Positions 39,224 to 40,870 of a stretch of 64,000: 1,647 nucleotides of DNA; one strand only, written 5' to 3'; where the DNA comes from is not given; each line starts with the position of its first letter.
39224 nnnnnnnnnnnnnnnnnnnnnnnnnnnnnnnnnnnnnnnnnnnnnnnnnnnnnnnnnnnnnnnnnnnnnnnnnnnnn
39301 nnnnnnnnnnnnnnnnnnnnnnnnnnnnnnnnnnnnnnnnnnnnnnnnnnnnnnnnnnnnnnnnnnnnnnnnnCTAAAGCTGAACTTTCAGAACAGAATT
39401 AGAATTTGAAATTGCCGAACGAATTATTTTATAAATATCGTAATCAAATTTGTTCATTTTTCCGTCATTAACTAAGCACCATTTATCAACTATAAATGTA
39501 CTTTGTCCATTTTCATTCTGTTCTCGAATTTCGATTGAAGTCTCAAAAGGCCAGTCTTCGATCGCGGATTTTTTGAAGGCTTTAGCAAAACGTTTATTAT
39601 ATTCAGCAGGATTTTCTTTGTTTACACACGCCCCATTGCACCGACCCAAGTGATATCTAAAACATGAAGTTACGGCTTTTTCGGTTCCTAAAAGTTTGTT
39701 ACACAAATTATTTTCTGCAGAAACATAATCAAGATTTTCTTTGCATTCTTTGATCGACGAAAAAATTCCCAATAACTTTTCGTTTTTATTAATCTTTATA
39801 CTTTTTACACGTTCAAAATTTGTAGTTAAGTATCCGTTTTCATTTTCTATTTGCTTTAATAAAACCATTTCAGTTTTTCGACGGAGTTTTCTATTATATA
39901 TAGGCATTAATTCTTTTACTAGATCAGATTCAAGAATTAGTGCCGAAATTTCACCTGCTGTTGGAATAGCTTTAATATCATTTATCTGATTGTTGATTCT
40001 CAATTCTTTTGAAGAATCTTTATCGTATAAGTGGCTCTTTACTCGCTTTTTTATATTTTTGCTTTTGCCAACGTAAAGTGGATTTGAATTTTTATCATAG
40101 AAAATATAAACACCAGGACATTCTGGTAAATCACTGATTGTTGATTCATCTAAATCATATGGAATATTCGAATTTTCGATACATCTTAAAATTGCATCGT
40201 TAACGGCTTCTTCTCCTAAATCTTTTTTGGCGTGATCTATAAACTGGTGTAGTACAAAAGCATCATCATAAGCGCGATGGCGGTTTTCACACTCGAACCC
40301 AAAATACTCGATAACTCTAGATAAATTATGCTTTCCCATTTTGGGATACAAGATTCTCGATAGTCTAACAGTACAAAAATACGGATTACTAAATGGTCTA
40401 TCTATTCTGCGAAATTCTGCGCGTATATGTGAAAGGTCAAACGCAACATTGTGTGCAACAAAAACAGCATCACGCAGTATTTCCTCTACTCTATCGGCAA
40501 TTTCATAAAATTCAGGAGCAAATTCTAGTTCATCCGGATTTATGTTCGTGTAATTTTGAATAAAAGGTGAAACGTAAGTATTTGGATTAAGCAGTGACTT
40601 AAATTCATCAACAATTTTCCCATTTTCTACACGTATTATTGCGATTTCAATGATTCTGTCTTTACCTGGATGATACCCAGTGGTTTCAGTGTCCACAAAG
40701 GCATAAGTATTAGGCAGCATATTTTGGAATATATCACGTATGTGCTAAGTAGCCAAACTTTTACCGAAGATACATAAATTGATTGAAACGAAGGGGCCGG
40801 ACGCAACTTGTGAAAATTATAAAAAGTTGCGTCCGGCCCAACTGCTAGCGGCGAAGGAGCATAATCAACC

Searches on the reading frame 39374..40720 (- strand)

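Call 7: search_protein_families(library=pfam, proteins=[window:39374-40720:-], max_evalue=0.01)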
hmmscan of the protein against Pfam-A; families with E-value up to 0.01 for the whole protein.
window:39374-40720:- (448 aa): 5 families
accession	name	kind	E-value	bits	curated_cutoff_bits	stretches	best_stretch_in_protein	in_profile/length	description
PF00929.31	RNase_T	-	2.8e-36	126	24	1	8-156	2-159/164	Exonuclease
PF01541.30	GIY-YIG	-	9.5e-09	35.9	22.6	1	202-241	2-41/78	GIY-YIG catalytic domain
PF13482.12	RNase_H_2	-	0.00027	21.4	22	1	7-145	1-118/165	RNase_H superfamily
PF24348.1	DUF7508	-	0.00031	21.3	26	1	189-242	9-60/79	Domain of unknown function (DUF7508)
PF20815.3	GIY_YIG_2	-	0.0019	18.6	22.4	1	209-236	28-57/153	GIY-YIG catalytic domain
